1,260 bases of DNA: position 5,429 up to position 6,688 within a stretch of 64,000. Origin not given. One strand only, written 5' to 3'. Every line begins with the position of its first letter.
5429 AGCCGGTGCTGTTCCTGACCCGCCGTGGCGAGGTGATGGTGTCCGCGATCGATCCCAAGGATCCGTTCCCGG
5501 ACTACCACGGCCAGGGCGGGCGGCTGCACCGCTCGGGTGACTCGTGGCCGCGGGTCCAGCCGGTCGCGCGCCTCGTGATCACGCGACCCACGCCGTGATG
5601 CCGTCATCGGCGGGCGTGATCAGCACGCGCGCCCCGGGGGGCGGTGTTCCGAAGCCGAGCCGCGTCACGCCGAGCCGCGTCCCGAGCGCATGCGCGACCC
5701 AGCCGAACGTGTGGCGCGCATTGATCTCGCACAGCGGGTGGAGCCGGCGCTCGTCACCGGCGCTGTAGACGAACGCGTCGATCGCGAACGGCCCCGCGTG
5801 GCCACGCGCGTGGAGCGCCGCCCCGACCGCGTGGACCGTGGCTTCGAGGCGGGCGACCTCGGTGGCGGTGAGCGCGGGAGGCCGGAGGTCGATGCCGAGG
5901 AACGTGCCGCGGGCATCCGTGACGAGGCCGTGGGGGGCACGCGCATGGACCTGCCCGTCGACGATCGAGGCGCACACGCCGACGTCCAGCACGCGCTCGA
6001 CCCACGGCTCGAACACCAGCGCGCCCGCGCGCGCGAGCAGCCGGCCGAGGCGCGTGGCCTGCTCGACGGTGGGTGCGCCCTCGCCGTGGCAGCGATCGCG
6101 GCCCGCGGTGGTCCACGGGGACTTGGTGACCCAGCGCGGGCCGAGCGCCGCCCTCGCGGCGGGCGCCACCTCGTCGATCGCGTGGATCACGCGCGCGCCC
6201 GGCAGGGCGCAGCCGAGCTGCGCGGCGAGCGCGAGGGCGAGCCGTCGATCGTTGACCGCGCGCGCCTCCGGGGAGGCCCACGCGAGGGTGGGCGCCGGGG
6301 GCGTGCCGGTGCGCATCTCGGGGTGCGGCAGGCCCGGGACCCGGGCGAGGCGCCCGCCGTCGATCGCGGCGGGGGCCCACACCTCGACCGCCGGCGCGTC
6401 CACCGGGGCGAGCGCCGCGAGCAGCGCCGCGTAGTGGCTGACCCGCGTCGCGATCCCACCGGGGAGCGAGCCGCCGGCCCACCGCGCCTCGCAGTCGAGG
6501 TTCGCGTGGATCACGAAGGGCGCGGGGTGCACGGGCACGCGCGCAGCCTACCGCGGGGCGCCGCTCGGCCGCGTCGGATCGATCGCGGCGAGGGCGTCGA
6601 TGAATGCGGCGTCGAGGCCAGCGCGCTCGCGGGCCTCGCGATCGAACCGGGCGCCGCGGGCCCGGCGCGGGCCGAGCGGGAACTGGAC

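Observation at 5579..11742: Tandem triplication of secreted metzincin-like MYXO-CTERM proteins carrying a non-canonical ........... motif, co-oriented with DUF455 (ferritin-like) and ATP-grasp genes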

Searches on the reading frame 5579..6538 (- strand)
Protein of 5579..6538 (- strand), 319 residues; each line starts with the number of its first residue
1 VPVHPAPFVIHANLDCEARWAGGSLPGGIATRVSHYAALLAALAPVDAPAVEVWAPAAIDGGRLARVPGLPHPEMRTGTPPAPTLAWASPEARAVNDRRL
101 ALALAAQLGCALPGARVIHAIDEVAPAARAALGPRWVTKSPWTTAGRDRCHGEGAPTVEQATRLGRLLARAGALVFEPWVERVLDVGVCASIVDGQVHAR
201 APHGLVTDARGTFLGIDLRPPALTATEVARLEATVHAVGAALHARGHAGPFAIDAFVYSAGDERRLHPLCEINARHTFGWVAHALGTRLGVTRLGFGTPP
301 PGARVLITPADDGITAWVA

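Call 6: search_protein_families(library=pfam, proteins=[window:5579-6538:-], max_evalue=1)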
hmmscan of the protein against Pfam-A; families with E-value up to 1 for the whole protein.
window:5579-6538:- (319 aa): 0 families

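Call 7: search_protein_families(library=ncbifam, proteins=[window:5579-6538:-], max_evalue=1)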
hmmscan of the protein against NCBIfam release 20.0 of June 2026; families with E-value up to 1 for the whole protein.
window:5579-6538:- (319 aa): 1 family
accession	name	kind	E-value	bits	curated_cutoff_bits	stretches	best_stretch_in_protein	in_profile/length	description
NF005096.0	PRK06524.1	equivalog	0.17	9.9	684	1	206-275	256-322/493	biotin carboxylase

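Call 24: search_solved_structures(query=window:5579-6538:-, max_evalue=10, show_alignments=2)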
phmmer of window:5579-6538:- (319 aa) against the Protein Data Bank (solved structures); distinct sequences matched with E-value up to 10: 2.
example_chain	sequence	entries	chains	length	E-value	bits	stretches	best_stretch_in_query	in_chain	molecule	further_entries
4p12_A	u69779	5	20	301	0.46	12.8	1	95-184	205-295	Major capsid protein | P domain of VPI | P domain of VP1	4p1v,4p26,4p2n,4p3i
4p25_A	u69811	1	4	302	0.46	12.8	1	95-184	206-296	Major capsid protein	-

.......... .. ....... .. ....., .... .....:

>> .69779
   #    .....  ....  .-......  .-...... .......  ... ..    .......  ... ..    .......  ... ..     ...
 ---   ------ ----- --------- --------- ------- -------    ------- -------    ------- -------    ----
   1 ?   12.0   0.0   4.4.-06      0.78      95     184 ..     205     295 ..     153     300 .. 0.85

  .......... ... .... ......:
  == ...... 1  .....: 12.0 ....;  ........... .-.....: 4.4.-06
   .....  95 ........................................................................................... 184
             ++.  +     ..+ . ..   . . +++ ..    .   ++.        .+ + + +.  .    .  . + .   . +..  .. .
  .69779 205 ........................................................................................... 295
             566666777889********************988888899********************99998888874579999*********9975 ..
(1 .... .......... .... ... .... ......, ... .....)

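Call 27: find_homologous_proteins(query=window:5579-6538:-, max_evalue=0.001)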
Query window:5579-6538:- (319 aa): 504 proteins with E <= 0.001 among 8000 candidates; the best 120 are listed.
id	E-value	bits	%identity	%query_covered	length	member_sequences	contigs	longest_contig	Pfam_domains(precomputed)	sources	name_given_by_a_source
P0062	1.7e-206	703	100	100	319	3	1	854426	-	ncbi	-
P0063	2.7e-170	584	85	99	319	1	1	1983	-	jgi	-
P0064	1.7e-124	433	68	98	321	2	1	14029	-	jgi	-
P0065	3.3e-123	429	67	98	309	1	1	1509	-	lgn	-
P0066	9.1e-123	428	67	100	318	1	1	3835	-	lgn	-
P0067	1.7e-122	427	68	99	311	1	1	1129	-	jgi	jgi:hypothetical protein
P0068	1.8e-121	423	67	98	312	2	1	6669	-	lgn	-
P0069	8.5e-121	421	66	100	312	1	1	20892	-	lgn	-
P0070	3.5e-119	416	66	98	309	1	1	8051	-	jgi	jgi:hypothetical protein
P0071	9.9e-119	414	66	98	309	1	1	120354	-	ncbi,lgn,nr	ncbi:MAG: hypothetical protein JWP01_1575 [Myxococcales bacterium]|nr:hypothetical protein [Myxococc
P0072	2.5e-118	413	67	98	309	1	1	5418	-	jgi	jgi:hypothetical protein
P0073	6.1e-117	409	67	98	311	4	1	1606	-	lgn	-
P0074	1.4e-114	401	62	98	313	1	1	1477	-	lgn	-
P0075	2.9e-114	400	63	97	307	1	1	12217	-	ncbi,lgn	-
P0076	4.2e-113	396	63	98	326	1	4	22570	-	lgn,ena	-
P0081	2.2e-108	380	61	98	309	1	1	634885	-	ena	-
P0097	2.9e-106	373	59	97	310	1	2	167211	-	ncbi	ncbi:MAG: hypothetical protein AB7O24_16685 [Kofleriaceae bacterium]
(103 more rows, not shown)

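Call 28: find_encoding_contigs(protein=P0097, flank=6000, max_places=1)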
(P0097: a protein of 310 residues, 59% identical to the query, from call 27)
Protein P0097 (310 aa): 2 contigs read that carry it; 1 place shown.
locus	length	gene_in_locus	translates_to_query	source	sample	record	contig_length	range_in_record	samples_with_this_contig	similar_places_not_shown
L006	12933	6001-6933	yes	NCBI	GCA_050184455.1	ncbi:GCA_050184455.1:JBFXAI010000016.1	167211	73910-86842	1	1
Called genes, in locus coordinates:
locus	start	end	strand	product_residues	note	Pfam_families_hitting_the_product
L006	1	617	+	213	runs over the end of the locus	PF02630:SCO1-SenC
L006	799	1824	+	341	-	PF01699:Na_Ca_ex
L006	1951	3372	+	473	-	PF17957:Big_7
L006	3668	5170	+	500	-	PF17957:Big_7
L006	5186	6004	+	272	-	PF04305:DUF455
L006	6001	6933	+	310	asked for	-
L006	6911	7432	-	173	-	-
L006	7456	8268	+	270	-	PF02146:SIR2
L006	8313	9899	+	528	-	PF03448:MgtE_N, PF00571:CBS, PF01769:MgtE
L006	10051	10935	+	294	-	-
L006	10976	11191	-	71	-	-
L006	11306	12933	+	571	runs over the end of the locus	PF00246:Peptidase_M14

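Call 29: find_encoding_contigs(protein=P0081, flank=6000, max_places=1)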
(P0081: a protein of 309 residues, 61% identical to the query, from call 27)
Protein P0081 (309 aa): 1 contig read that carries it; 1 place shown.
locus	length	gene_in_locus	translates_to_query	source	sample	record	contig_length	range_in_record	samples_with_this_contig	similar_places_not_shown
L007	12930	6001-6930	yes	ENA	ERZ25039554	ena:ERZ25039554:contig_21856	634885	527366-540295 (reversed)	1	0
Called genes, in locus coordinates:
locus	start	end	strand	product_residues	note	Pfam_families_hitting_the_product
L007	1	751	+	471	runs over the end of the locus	PF17957:Big_7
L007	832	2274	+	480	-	PF17957:Big_7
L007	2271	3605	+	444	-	PF17957:Big_7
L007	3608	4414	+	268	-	PF04305:DUF455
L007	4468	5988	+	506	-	PF00355:Rieske, PF13806:Rieske_2 (weak), PF07992:Pyr_redox_2, PF14759:Reductase_C (faint), PF00070:Pyr_redox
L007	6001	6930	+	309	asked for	-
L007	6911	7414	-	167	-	-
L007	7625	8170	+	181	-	PF02146:SIR2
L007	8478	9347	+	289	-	PF03448:MgtE_N, PF00571:CBS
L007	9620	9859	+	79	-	PF01769:MgtE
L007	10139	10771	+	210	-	-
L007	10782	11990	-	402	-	-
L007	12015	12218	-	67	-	-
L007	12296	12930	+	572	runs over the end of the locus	PF00246:Peptidase_M14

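Call 36: search_solved_structures(query=A3, max_evalue=10, show_alignments=2)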
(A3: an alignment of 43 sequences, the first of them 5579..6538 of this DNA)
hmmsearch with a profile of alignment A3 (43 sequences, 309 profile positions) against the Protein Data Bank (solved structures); distinct sequences matched with E-value up to 10: 11.
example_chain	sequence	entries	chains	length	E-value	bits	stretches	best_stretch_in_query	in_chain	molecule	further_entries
10fz_G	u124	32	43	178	0.19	14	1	51-119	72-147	Small ribosomal subunit protein uS7 | 30S ribosomal protein S7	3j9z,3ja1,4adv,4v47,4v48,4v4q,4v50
11bq_G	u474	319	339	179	0.19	14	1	51-119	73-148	Small ribosomal subunit protein uS7 | 30S ribosomal protein S7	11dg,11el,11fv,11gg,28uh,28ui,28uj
6h4n_g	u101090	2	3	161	0.25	13.6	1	51-120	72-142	30S ribosomal protein S7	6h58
4v4v_AG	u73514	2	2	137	0.25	13.6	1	51-120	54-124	30S ribosomal subunit protein S7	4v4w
7otc_g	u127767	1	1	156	0.28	13.5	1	51-120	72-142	30S ribosomal protein S7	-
6y69_g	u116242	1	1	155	0.32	13.3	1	51-120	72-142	30S ribosomal protein S7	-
3jbu_G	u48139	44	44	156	0.32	13.2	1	51-120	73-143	30S ribosomal protein S7 | Small ribosomal subunit protein uS7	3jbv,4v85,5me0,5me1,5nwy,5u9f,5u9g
6q9a_l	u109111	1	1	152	0.38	13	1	51-119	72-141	30S ribosomal protein S7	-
4v6y_AG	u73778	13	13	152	0.38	13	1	51-119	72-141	30S ribosomal protein S7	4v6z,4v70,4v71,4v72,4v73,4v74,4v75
7nbu_G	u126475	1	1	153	0.41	12.9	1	51-119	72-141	30S ribosomal protein S7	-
8ynd_A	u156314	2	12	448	0.47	12.7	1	226-279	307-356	ATP-grasp peptide ligase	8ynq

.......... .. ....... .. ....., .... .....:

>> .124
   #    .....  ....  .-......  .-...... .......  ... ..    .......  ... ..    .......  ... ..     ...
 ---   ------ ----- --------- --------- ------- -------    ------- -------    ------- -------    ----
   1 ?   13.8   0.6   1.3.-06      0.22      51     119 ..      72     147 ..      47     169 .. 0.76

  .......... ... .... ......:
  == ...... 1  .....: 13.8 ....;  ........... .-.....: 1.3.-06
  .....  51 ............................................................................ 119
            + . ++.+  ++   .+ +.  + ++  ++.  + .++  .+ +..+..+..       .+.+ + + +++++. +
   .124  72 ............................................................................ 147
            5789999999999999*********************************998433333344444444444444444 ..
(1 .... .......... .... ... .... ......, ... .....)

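Call 41: find_encoding_contigs(protein=P0062, flank=10000, max_places=2)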
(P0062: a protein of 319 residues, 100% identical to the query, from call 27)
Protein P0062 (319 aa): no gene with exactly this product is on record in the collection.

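Call 42: list_cluster_members(proteins=[P0062])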
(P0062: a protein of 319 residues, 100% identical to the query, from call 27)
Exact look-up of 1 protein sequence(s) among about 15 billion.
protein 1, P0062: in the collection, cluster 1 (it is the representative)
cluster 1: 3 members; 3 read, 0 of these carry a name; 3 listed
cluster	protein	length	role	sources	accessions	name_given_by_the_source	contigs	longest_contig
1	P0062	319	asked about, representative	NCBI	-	-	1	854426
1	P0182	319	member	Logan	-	-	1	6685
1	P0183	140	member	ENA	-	-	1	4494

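Call 44: find_related_loci(query=A3, collection=genome_contigs, flank=10000)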
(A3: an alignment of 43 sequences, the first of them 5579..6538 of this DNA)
Query A3 (319 aa) in genome_contigs; peptide patterns used: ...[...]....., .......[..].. (x = any residue, [..] = any of these).
197 stretches matched a pattern; 94 encode a relative of the query (tblastn E <= 1e-3); the best 80 are kept; 79 distinct loci.
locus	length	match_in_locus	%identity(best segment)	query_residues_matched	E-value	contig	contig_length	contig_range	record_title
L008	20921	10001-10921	66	8-319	2e-115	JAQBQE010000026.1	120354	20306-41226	MAG: Myxococcales bacterium isolate RYN_365 scaffold_2125674, whole genome shotgun sequence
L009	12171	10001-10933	60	8-318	7e-107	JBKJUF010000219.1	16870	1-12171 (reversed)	MAG: Kofleriaceae bacterium isolate ant_bin.650 k117_3411343, whole genome shotgun sequence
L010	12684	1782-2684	58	1-317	4e-104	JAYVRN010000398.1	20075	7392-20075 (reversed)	MAG: Myxococcales bacterium isolate GL73_DN_concoct_207_sub GL73_DN_concoct_207_sub_397, whole genome shotgun sequence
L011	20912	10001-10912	59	10-319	6e-104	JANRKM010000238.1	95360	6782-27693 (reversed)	MAG: Kofleriaceae bacterium isolate bins.76 k141_4510902, whole genome shotgun sequence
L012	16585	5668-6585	59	10-319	1e-103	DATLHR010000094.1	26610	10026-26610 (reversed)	MAG TPA_asm: Kofleriaceae bacterium isolate SMAG_U13645 k141_2456131, whole genome shotgun sequence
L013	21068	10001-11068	54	8-318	6e-103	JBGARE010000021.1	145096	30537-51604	MAG: Kofleriaceae bacterium isolate MAG_AAO_AS.67 AAOAS-67_NODE_21_length_145096_cov_6.541584, whole genome shotgun sequ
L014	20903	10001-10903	58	1-317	7e-101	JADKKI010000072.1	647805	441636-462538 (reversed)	MAG: Myxococcales bacterium isolate Vibo_18-Q3-R45-57_MAXAC.190 tig00179043-10-6516770, whole genome shotgun sequence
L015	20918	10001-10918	57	8-318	1e-100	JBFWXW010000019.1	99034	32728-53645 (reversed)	MAG: Kofleriaceae bacterium isolate CA_2019_TPBS_15 NODE_1799_length_99034_cov_5.454245_TPBS, whole genome shotgun seque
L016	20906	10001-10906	58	6-317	9e-101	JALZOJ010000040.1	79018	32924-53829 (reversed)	MAG: Myxococcota bacterium isolate MSU bin108 SD1459_NODE_46_length_79018_cov_14.461827, whole genome shotgun sequence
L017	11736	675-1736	60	6-319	7e-110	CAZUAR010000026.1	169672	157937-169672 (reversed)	MAG TPA_asm: uncultured Kofleriaceae bacterium isolate binchicken_co242_106 genome assembly, contig: NODE_298_length_169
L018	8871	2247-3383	51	8-319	7e-98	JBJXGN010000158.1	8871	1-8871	MAG: Kofleriaceae bacterium isolate F1F2.bin.256 k127_369962, whole genome shotgun sequence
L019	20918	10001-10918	59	8-318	2e-97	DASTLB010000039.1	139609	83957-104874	MAG TPA_asm: Kofleriaceae bacterium isolate SMAG_U2472 k141_1079452, whole genome shotgun sequence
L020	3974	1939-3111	51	8-319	5e-98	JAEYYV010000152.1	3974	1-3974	MAG: Proteobacteria bacterium isolate OH_CBlB_67 k127_2971747, whole genome shotgun sequence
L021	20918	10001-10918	59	8-318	3e-109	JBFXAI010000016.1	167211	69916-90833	MAG: Kofleriaceae bacterium isolate CA_2019_TPBS_207 NODE_823_length_167211_cov_6.998665_TPBS, whole genome shotgun sequ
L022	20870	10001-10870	56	8-319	2e-95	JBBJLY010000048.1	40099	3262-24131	MAG: Kofleriaceae bacterium isolate RUP_SRG_46 NODE_826_length_40099_cov_8.138997, whole genome shotgun sequence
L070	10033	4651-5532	41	10-319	2e-52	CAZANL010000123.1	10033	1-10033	MAG TPA_asm: uncultured Planctomycetota bacterium isolate SRP308112_co1_43 genome assembly, contig: NODE_12686_length_10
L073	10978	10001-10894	39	4-318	5e-49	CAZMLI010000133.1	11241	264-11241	MAG TPA_asm: uncultured Planctomycetota bacterium isolate SRP215229_co1_161 genome assembly, contig: NODE_3836_length_11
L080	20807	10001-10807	41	29-289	4e-41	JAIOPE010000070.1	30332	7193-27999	MAG: Planctomycetota bacterium isolate LakeFargette_0920_ALND_MAG_70_12 LacPavin_0920_ALND_scaffold_351705, whole genome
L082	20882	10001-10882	40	56-318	3e-35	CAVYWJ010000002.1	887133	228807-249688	MAG: uncultured delta proteobacterium isolate MFD01275.bin.1.74 genome assembly, contig: contig_5078, whole genome shotg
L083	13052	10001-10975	33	9-285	1e-34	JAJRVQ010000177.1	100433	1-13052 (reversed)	MAG: Acidobacteria bacterium isolate Dive96_bin10.49 k141_4808065, whole genome shotgun sequence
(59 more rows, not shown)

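Call 46: predict_structure(alignment_id=A3)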
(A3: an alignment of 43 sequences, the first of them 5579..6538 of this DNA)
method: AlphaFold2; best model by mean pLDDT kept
length: 319 residues; sequences in the alignment: 43
mean_pLDDT: 95.9   pTM: 0.93
mean pLDDT of the five models: 95.9, 95.6, 95.5, 95.4, 95.1
residues with pLDDT >= 90: 298; 70-90: 19; 50-70: 2; < 50: 0
segments of 3 or more residues with pLDDT < 50: none
pLDDT, mean of each block of 10 residues (from residue 1): 82 95 93 98 97 98 97 98 96 96 98 97 95 92 85 97 96 96 97 98 95 96 98 99 98 97 96 98 98 98 98 97
secondary structure, 60 per line:
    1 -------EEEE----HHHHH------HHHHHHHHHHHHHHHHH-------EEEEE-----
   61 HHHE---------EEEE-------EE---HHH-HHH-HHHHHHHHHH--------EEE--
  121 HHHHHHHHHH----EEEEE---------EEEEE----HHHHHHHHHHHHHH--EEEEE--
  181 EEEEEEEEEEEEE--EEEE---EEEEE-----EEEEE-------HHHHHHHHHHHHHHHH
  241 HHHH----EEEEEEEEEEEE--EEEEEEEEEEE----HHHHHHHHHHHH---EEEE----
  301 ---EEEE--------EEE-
elements in order: E8-11 H16-20 H27-43 E51-55 E74-77 H98-107 E116-118 H121-130 E135-139 E149-153 H158-171 E174-178 E181-193 E196-199 E203-207 E213-217 H225-244 E249-260 E263-273 H278-289 E293-296 E304-307 E316-318
